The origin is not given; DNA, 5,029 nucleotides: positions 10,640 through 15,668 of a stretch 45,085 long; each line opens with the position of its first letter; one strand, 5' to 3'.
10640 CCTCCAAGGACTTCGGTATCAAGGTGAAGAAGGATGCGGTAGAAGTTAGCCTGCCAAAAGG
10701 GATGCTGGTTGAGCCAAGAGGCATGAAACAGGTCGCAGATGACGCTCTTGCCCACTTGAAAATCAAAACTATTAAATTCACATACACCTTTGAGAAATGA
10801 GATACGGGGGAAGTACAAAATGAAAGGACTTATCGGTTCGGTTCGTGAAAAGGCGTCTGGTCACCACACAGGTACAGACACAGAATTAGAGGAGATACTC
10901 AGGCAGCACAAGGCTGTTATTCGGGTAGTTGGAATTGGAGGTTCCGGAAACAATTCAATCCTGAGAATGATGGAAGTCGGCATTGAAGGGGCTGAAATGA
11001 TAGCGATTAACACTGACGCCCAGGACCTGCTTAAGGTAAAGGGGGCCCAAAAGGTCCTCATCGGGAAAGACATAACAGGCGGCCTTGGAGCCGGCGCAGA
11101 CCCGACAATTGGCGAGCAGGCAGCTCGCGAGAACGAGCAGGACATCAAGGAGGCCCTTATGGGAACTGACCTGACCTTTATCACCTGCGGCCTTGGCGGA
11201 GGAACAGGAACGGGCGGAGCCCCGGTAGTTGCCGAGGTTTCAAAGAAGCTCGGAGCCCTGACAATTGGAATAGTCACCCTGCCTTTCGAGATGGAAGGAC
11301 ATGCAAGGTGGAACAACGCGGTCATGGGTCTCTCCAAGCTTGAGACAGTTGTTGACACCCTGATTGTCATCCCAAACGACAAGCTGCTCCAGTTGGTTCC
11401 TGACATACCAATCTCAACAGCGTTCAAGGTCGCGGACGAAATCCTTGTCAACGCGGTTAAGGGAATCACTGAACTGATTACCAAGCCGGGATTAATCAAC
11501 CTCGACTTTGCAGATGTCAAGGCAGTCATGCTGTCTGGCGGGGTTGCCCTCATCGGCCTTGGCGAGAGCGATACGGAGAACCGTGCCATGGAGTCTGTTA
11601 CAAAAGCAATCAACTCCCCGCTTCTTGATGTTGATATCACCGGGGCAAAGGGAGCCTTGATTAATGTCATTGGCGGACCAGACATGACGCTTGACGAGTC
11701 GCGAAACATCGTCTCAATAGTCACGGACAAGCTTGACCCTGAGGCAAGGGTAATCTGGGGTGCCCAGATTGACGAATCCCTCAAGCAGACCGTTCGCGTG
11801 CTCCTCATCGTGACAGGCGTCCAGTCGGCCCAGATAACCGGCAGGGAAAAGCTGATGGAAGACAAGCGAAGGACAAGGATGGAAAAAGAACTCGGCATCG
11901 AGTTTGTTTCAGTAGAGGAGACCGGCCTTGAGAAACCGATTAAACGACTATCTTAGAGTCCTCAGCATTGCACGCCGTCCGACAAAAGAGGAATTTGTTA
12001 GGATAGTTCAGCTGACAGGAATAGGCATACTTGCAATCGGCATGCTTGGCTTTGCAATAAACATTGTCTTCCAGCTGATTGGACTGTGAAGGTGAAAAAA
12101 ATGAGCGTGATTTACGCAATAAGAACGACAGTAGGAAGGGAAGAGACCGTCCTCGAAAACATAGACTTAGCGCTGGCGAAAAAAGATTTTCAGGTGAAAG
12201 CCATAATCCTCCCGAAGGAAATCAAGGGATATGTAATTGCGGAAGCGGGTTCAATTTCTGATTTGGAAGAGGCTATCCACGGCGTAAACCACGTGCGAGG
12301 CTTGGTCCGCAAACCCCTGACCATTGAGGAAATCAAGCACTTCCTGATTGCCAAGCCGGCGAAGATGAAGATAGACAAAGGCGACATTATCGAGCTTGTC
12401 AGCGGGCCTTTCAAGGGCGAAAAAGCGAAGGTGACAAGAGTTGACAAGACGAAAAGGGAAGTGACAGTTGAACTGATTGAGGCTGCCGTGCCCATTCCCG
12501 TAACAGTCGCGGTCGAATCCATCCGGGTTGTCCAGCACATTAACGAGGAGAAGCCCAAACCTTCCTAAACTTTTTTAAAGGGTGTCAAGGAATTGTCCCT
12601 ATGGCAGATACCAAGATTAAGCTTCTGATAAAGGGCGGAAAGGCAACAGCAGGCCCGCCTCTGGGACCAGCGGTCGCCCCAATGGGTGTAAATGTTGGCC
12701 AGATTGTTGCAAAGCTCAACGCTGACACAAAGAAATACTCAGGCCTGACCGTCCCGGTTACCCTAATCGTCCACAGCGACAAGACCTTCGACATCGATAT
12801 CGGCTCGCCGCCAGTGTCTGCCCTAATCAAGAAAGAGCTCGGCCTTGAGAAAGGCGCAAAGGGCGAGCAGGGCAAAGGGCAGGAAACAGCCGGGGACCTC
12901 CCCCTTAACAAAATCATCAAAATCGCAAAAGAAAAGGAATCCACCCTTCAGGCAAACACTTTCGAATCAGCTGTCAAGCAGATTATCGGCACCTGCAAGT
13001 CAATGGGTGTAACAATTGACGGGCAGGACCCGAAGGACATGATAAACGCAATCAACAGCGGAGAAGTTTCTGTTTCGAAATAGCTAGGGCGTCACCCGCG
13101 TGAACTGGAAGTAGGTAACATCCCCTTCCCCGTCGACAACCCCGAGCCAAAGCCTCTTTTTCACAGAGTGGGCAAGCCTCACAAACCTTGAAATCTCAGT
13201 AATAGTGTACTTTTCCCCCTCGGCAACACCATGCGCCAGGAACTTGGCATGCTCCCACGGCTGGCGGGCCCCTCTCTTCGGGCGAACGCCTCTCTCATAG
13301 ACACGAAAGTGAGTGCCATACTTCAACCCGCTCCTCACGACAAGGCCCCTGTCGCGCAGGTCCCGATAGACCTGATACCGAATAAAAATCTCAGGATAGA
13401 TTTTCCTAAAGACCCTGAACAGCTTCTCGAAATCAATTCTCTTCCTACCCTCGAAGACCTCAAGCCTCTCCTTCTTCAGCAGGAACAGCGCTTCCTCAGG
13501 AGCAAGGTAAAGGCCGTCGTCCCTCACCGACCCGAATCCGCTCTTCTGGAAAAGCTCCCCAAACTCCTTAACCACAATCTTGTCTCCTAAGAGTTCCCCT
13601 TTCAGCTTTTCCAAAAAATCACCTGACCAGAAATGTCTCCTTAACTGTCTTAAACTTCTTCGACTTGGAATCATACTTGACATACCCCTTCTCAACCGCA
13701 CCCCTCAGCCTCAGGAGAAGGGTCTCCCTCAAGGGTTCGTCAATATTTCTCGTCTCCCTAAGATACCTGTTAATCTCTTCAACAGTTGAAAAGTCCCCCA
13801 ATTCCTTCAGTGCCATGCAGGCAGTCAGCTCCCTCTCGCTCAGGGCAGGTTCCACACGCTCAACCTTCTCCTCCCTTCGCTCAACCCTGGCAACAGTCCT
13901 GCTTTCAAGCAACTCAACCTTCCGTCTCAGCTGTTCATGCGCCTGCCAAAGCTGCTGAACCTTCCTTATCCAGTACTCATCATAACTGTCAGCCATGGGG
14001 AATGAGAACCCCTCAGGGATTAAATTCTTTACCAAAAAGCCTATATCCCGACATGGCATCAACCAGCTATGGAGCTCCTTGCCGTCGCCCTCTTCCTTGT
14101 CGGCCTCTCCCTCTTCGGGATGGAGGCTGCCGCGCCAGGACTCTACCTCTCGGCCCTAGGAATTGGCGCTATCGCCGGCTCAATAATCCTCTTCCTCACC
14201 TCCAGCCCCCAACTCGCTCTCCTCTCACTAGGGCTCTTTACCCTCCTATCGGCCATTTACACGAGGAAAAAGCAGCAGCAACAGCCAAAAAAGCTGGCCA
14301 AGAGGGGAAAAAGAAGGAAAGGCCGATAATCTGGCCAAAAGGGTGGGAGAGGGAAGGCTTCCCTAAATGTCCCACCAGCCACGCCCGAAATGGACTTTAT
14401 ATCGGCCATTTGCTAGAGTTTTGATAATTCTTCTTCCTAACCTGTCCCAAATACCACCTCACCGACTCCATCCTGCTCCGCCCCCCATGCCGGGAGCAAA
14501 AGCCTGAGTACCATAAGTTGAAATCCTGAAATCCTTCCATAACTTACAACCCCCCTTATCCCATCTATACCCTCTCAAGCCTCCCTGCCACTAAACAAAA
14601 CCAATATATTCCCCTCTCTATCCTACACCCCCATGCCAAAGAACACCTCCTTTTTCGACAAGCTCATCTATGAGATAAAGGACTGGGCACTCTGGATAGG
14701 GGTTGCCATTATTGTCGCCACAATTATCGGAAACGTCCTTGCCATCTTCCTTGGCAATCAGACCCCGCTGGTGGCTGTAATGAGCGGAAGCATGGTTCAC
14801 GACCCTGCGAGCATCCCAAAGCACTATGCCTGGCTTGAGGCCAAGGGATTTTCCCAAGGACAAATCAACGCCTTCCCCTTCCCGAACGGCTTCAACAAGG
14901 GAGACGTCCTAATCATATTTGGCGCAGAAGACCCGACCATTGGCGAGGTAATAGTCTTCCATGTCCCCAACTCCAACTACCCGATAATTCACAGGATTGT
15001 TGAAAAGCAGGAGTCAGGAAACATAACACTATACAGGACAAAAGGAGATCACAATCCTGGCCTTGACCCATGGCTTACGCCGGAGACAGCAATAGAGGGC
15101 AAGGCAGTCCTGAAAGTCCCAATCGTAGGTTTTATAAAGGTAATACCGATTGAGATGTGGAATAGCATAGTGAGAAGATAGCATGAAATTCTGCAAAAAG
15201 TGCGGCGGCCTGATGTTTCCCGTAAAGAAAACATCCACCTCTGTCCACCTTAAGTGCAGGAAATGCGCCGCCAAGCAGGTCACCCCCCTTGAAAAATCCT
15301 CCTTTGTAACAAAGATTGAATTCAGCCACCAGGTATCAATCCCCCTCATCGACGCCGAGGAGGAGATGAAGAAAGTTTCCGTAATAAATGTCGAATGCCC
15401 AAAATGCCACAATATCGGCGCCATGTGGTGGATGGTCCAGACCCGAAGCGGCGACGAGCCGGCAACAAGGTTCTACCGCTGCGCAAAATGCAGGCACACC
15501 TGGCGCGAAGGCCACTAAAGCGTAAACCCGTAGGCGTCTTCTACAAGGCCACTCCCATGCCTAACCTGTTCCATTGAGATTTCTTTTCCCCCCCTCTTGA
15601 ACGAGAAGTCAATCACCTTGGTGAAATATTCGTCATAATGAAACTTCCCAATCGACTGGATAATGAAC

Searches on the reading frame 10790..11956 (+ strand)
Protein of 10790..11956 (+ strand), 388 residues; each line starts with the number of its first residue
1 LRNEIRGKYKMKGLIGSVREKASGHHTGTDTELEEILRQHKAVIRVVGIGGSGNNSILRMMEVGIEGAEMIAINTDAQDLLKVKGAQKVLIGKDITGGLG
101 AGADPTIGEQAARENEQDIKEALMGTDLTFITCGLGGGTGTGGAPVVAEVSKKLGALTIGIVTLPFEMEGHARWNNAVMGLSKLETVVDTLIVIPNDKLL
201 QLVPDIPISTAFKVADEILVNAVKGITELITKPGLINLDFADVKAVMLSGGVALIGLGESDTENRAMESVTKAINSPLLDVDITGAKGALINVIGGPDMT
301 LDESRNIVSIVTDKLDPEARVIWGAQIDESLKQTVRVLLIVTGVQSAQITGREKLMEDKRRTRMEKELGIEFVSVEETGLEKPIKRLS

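Call 41: search_protein_families(library=pfam, proteins=[window:10790-11956:+], max_evalue=0.0001)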
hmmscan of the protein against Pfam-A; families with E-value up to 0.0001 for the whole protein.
window:10790-11956:+ (388 aa): 2 families
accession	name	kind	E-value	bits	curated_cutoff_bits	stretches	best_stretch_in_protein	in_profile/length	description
PF00091.31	Tubulin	-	5.2e-45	154.5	33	1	44-203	2-189/190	Tubulin/FtsZ family, GTPase domain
PF12327.13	FtsZ_C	-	1.2e-35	122.1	27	1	251-345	1-95/95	FtsZ family, C-terminal domain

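Call 67: find_homologous_proteins(query=window:10790-11956:+, max_evalue=1e-40)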
Query window:10790-11956:+ (388 aa): 8000 proteins with E <= 1e-40 among 8000 candidates; the best 120 are listed.
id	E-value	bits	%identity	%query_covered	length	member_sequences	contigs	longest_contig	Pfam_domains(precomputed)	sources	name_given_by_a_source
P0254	6.0e-233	791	100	97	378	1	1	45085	PF00091.32,PF12327.14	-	-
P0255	2.6e-175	601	74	98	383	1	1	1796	PF00091.32,PF12327.14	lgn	-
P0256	5.6e-171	587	74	95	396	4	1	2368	PF00091.32,PF12327.14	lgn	-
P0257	5.1e-170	584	71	97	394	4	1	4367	PF00091.32,PF12327.14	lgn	-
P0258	5.4e-169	581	71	97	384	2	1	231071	PF00091.32,PF12327.14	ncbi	-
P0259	9.3e-163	560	73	93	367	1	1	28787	PF00091.32,PF12327.14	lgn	-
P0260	2.3e-162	559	68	97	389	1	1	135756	PF00091.32,PF12327.14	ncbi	-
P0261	1.1e-161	556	69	93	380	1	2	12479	PF00091.32,PF12327.14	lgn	-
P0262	1.4e-161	556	69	94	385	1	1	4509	PF00091.32,PF12327.14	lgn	-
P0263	1.7e-161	556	70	94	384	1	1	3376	PF00091.32,PF12327.14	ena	-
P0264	6.2e-158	544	68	97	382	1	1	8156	PF00091.32,PF12327.14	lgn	-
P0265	2.5e-157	542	67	94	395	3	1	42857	PF00091.32,PF12327.14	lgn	-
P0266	8.0e-157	540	65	97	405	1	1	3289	PF00091.32,PF12327.14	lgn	-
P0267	2.1e-152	526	68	90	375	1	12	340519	PF00091.32,PF12327.14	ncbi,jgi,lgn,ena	-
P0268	3.6e-152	525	68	90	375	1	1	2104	PF00091.32,PF12327.14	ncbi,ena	-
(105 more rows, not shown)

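Call 81: find_encoding_contigs(protein=P0258, flank=10000, max_places=1)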
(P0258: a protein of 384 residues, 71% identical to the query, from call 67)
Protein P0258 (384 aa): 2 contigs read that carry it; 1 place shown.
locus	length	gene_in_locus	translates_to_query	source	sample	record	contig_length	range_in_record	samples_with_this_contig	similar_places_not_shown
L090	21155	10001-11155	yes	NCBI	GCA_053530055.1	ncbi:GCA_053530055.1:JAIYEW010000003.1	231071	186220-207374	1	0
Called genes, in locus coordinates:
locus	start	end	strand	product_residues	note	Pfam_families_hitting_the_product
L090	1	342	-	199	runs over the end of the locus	-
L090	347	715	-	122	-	-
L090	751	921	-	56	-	-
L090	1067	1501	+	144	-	-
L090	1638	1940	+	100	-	-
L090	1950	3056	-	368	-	PF00557:Peptidase_M24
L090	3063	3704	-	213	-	PF04055:Radical_SAM, PF08608:Wyosine_form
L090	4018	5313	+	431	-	PF02788:RuBisCO_large_N, PF00016:RuBisCO_large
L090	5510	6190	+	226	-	PF02616:SMC_ScpA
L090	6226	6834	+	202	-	PF04079:SMC_ScpB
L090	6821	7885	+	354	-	PF05833:NFACT_N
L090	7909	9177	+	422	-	-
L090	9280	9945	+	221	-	PF00254:FKBP_C, PF22199:FKBP26_IF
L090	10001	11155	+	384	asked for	PF00091:Tubulin, PF12327:FtsZ_C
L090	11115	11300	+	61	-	-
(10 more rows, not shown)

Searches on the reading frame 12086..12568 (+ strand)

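Call 41: search_protein_families(library=pfam, proteins=[window:12086-12568:+], max_evalue=0.0001)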
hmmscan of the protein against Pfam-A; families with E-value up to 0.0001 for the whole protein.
window:12086-12568:+ (160 aa): 2 families
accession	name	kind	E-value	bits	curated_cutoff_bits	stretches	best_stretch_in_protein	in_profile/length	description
PF03439.18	Spt5-NGN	-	1.4e-16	60.6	22.4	1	9-87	2-84/84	Early transcription elongation factor of RNA pol II, NGN section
PF00467.35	KOW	-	3.1e-07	30.4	22.3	1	98-129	1-32/32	KOW motif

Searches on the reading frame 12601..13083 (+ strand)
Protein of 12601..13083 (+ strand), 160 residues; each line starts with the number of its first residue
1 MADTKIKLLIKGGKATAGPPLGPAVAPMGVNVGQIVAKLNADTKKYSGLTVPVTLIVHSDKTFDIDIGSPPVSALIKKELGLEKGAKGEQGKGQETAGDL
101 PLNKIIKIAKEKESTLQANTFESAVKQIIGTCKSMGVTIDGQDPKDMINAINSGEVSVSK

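Call 41: search_protein_families(library=pfam, proteins=[window:12601-13083:+], max_evalue=0.0001)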
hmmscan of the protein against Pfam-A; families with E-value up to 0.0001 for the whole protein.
window:12601-13083:+ (160 aa): 2 families
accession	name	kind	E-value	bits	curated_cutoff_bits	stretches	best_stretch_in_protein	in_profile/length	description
PF00298.24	Ribosomal_L11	-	2.7e-21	76.2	21.4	1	69-139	2-69/69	Ribosomal protein L11, RNA binding domain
PF03946.19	Ribosomal_L11_N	-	2.1e-20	72.6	32.9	1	6-63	1-58/58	Ribosomal protein L11, N-terminal domain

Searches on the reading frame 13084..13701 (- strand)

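Call 41: search_protein_families(library=pfam, proteins=[window:13084-13701:-], max_evalue=0.0001)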
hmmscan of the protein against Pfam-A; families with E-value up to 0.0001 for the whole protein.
window:13084-13701:- (205 aa): 2 families
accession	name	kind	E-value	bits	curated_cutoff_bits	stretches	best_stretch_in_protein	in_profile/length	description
PF01974.23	tRNA_int_endo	-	1.5e-27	95.9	27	1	107-197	3-85/85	tRNA intron endonuclease, catalytic C-terminal domain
PF02778.19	tRNA_int_endo_N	-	1.7e-13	50.3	21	1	34-95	2-67/67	tRNA intron endonuclease, N-terminal domain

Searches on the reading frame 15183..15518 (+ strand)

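Call 41: search_protein_families(library=pfam, proteins=[window:15183-15518:+], max_evalue=0.0001)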
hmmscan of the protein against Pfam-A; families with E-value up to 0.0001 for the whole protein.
window:15183-15518:+ (111 aa): 2 families
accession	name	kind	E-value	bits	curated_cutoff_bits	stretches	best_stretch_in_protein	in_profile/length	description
PF01096.23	Zn_ribbon_TFIIS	-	6e-19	68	21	1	71-108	2-39/39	Transcription factor S-II (TFIIS)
PF02150.21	Zn_ribbon_RPB9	-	9.4e-09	35.5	25.2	1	1-32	1-31/36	RNA polymerases M/15 Kd subunit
